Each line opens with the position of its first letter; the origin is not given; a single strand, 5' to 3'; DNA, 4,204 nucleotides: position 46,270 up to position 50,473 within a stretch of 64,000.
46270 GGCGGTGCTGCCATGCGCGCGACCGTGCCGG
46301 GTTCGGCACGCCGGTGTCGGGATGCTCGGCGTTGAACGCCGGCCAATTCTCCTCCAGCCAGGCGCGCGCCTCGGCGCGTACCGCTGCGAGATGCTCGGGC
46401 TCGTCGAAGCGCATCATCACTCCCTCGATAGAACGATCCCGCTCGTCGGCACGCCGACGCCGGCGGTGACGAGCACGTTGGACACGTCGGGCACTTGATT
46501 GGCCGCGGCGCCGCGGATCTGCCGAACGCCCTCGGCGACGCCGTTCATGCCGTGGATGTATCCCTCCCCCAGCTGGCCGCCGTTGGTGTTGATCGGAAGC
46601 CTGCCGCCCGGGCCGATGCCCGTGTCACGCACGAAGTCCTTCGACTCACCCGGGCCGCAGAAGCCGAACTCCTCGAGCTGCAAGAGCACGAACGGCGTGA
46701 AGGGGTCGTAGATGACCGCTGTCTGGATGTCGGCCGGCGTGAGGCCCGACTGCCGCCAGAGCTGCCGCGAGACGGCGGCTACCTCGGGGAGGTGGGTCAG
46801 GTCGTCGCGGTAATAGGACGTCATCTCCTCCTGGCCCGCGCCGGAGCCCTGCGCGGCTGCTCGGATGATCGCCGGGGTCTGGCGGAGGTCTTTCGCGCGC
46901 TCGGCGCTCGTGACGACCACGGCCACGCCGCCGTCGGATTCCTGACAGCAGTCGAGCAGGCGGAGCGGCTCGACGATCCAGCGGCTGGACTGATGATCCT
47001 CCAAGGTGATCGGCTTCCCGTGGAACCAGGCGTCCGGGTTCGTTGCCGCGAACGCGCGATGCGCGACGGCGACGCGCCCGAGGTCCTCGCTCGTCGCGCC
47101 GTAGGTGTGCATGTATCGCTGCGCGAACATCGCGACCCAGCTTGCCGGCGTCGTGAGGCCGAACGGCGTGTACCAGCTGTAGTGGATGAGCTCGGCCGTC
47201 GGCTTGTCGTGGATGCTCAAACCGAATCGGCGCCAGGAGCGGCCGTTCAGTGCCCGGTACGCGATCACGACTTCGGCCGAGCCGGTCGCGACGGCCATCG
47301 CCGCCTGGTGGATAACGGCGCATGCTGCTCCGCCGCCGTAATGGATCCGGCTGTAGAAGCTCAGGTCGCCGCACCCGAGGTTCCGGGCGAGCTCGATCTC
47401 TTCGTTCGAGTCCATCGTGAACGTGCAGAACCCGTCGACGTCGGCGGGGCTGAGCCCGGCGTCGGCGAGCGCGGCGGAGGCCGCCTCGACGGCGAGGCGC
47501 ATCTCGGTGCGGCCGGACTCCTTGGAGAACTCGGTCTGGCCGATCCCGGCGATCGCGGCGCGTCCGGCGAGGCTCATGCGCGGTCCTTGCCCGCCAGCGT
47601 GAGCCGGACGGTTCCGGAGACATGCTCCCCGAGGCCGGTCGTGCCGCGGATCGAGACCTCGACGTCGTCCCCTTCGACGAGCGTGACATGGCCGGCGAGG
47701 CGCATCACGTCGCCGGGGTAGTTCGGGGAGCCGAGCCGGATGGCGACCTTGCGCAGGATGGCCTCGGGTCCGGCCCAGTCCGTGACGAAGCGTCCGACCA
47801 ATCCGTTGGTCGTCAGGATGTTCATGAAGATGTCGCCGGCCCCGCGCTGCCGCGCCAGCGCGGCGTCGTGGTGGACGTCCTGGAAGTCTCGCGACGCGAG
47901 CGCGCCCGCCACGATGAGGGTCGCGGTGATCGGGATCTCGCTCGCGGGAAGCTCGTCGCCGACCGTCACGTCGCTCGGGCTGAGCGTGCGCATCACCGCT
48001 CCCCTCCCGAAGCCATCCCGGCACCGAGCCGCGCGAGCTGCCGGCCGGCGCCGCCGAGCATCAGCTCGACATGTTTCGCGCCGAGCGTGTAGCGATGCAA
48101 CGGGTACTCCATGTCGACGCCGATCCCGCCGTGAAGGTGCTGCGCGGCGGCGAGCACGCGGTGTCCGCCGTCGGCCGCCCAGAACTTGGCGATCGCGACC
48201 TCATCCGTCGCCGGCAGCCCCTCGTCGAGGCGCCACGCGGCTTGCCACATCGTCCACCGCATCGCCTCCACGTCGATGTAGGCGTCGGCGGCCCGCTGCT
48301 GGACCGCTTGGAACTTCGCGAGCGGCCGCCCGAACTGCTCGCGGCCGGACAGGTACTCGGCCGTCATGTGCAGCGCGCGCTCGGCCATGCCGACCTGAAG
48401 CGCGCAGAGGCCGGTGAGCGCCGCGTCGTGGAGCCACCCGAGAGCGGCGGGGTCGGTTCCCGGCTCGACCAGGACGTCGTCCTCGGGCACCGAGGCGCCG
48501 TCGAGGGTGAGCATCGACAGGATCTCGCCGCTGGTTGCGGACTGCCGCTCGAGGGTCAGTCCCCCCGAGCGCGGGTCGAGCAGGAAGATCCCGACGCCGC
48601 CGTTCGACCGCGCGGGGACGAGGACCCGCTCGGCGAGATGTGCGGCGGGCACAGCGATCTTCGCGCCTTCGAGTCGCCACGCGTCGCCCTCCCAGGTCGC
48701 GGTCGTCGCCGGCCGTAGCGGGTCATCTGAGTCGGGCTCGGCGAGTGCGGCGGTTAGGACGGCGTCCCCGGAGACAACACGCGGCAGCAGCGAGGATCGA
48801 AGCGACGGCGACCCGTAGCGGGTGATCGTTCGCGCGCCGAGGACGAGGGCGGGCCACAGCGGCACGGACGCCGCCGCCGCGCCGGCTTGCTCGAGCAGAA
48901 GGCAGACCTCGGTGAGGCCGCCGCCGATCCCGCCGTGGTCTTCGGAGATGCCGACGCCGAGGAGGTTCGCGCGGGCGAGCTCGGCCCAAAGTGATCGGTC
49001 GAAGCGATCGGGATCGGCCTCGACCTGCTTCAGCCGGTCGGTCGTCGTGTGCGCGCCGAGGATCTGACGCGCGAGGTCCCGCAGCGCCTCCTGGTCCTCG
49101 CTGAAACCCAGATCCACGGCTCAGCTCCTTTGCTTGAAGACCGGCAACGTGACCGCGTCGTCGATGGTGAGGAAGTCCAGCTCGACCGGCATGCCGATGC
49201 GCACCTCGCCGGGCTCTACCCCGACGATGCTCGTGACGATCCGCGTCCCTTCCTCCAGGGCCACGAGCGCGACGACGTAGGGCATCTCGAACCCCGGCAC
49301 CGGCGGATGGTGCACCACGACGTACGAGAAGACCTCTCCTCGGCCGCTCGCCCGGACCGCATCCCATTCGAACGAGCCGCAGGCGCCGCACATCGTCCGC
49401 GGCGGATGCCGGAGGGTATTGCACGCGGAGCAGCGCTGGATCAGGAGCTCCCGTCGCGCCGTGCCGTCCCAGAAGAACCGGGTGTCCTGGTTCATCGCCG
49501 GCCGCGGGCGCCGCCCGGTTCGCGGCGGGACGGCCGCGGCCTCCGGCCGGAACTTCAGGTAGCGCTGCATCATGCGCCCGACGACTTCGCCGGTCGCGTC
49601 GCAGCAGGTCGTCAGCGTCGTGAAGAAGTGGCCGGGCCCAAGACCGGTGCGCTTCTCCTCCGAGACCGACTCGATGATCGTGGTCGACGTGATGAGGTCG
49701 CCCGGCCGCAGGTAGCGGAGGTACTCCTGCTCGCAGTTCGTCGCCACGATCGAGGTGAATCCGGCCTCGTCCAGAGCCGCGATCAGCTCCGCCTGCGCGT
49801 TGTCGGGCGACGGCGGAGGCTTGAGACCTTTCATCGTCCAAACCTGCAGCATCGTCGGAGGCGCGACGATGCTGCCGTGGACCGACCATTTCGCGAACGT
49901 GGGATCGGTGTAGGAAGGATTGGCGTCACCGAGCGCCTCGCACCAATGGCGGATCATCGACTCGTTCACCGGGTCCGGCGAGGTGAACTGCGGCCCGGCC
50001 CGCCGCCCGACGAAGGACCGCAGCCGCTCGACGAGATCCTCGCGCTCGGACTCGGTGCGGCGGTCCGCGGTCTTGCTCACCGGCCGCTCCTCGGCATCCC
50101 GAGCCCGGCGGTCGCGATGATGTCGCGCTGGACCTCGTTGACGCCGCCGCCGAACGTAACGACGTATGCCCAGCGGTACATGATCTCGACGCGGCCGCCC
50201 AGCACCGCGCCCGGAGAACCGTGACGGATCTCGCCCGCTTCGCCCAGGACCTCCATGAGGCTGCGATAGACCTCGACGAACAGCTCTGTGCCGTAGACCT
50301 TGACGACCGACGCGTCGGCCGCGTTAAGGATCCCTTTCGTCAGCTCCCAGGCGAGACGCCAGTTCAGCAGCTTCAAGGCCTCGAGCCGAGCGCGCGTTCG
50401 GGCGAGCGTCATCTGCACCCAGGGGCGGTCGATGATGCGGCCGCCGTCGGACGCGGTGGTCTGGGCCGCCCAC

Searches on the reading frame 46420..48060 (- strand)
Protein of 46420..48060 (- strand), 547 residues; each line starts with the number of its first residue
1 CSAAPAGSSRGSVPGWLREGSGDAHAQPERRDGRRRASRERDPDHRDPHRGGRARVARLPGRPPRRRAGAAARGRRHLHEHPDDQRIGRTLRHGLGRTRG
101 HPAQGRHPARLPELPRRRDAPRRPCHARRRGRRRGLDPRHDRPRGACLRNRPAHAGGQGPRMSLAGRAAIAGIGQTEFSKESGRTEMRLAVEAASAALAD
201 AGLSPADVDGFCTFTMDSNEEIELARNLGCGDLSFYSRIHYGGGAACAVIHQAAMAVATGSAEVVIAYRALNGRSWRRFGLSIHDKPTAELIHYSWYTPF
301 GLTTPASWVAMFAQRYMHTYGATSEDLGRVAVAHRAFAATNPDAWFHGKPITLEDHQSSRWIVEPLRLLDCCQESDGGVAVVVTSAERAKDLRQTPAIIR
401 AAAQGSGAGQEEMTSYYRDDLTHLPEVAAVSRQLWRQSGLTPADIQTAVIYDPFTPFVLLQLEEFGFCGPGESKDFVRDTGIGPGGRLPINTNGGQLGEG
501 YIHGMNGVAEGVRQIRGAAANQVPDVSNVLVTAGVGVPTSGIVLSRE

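Call 9: search_protein_families(library=pfam, proteins=[window:46420-48060:-])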
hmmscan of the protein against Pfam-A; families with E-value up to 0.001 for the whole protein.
window:46420-48060:- (547 aa): 2 families
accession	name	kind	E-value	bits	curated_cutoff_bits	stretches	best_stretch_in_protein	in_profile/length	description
PF22691.2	Thiolase_C_1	-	5.8e-34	117.3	28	1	410-537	4-133/144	Thiolase C-terminal domain-like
PF00108.29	Thiolase_N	-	4.6e-05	23.3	26.4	1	176-385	9-258/260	Thiolase, N-terminal domain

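Call 39: search_solved_structures(query=window:46420-48060:-, max_evalue=1e-10)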
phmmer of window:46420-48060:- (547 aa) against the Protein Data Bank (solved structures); distinct sequences matched with E-value up to 1e-10: 18.
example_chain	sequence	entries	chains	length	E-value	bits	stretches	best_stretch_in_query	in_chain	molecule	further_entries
6ok1_A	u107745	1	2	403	4.3e-163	547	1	164-545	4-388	Lipid-transfer protein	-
4u4e_A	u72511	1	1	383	9.4e-57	195.9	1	163-533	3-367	Thiolase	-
9myr_A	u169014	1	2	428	1.6e-43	152.3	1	158-536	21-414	Nonspecific lipid-transfer protein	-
7pxp_C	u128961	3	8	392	1.1e-32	116.5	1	164-529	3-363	Benzoylsuccinyl-CoA thiolase subunit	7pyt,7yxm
7yvy_A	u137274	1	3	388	3.3e-32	114.9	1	167-542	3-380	Acetyl-CoA acetyltransferase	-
6esq_A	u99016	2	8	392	3.4e-26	95.1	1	168-510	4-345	acetoacetyl-CoA thiolase | Acetyl-CoA acetyltransferase thiolase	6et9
4yzo_A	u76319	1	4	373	1.6e-19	73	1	304-527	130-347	Putative acyl-CoA acyltransferase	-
6hsj_A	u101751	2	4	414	4.2e-19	71.7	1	163-527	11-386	SCP2-thiolase (type-1)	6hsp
6hrv_A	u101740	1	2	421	4.5e-19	71.6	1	163-527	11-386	SCP2-thiolase (type-1)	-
4bia_A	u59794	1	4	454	2.3e-17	65.9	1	311-533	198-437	3-KETOACYL-COA THIOLASE, PUTATIVE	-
5m3k_C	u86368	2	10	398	2.3e-17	65.9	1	321-526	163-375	2,4-diacetylphloroglucinol biosynthesis protein PhlC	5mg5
9skm_I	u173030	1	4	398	3.3e-17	65.4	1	308-535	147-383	2,4-diacetylphloroglucinol biosynthesis protein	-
9skh_I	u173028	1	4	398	3.6e-17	65.3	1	309-535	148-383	2,4-diacetylphloroglucinol biosynthesis protein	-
4bi9_A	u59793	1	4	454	4.3e-17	65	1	311-533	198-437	3-KETOACYL-COA THIOLASE, PUTATIVE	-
3zbk_A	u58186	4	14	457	4.3e-16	61.7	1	310-519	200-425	3-KETOACYL-COA THIOLASE-LIKE PROTEIN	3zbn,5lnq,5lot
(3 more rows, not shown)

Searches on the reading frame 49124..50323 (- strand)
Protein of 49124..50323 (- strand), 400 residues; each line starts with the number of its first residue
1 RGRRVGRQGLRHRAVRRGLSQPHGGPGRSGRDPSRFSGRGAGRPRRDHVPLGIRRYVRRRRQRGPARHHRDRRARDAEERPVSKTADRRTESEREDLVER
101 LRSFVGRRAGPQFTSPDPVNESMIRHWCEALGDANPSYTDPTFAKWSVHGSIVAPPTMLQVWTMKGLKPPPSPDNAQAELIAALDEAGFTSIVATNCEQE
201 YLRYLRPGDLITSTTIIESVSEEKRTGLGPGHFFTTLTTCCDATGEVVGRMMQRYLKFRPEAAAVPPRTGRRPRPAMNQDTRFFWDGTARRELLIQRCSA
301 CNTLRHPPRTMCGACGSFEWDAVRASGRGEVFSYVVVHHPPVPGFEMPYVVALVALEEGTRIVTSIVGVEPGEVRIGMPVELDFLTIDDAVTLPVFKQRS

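Call 8: search_protein_families(library=pfam, proteins=[window:49124-50323:-])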
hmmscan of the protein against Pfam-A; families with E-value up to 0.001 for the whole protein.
window:49124-50323:- (400 aa): 3 families
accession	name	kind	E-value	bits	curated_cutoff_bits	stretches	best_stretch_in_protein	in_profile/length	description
PF01796.24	OB_ChsH2_C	-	1.3e-21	76.7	27.1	1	323-384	2-64/65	ChsH2, C-terminal OB-fold domain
PF13452.11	FAS1_DH_region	-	3.6e-17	63.2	22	1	115-248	10-129/132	FAS1-like, dehydratase domain region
PF12172.15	zf-ChsH2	-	6.9e-11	42.2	23.2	1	285-320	1-36/37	ChsH2, rubredoxin-like zinc ribbon domain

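Call 38: search_solved_structures(query=window:49124-50323:-, max_evalue=0.00001)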
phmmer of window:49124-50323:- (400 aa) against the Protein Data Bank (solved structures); distinct sequences matched with E-value up to 0.00001: 7.
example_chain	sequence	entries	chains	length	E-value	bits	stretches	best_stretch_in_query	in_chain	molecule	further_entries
6ok1_B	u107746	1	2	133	9.7e-50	172.9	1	274-397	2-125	ChsH2(DUF35)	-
4wnb_A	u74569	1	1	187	5.1e-33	117.9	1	109-263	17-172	Hydratase ChsH2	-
4w78_A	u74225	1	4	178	5.2e-33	117.8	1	109-263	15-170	Hydratase ChsH1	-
9myr_B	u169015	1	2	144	1.7e-17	66.7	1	272-393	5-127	Acyl dehydratase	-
6esq_E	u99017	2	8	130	4.2e-14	55.6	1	290-388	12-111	Pfam DUF35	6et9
5m3k_B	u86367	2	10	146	1.1e-07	34.4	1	293-382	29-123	2,4-diacetylphloroglucinol biosynthesis protein PhlB | 2,4-diacetylphloroglucinol biosynthesis protein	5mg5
6htj_A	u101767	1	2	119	8.3e-06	28.2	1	292-397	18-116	Nucleic-acid-binding protein containing a Zn-ribbon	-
